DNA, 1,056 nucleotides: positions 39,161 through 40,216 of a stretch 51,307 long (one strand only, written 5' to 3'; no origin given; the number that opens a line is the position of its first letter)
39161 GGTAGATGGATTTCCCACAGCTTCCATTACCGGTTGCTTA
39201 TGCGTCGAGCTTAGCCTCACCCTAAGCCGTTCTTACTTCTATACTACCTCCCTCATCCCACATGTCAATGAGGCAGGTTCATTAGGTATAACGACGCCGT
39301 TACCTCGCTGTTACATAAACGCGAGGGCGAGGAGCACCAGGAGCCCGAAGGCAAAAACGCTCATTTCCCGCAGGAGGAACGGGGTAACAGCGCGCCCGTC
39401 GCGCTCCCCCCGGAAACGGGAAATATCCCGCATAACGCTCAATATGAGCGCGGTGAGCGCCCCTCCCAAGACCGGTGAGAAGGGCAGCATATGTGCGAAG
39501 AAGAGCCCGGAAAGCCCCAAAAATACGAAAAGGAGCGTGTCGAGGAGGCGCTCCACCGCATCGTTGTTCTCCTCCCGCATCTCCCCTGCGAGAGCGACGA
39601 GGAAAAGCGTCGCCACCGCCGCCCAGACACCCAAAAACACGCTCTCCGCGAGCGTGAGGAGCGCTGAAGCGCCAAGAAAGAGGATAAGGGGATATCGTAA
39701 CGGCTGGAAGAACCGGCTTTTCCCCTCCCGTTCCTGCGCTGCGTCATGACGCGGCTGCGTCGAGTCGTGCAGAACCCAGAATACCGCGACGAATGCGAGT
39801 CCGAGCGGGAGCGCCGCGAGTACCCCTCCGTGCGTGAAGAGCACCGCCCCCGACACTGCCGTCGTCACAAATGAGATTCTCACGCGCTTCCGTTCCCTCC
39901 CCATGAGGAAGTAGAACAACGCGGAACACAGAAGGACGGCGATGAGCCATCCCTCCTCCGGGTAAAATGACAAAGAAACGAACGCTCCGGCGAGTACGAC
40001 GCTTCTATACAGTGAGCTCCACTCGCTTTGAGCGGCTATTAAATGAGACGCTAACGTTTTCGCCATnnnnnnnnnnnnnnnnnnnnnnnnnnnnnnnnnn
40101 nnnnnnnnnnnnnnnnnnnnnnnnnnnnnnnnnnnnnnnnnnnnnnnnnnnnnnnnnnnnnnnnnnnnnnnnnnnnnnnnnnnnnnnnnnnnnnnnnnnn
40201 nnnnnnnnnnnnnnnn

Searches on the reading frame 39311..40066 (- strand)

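Call 4: search_protein_families(library=pfam, proteins=[window:39311-40066:-], max_evalue=0.01)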
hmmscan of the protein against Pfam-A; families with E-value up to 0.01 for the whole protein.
window:39311-40066:- (251 aa): 2 families
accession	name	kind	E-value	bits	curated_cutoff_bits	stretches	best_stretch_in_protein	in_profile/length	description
PF10060.15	DUF2298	-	0.0032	16.9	27.8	1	42-145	388-463/488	Uncharacterized membrane protein (DUF2298)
PF19706.4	DUF6203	-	0.0071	16.7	26.7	0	83-117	13-44/54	Family of unknown function (DUF6203)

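Call 8: search_protein_families(library=ncbifam, proteins=[window:39311-40066:-], max_evalue=0.01)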
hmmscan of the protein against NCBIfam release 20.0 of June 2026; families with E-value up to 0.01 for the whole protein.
window:39311-40066:- (251 aa): 1 family
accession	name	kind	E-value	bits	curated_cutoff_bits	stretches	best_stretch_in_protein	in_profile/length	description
NF051875.1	glycan_WsfD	subfamily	0.00086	18.1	80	1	33-99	147-210/452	glycan biosynthesis hexose transferase WsfD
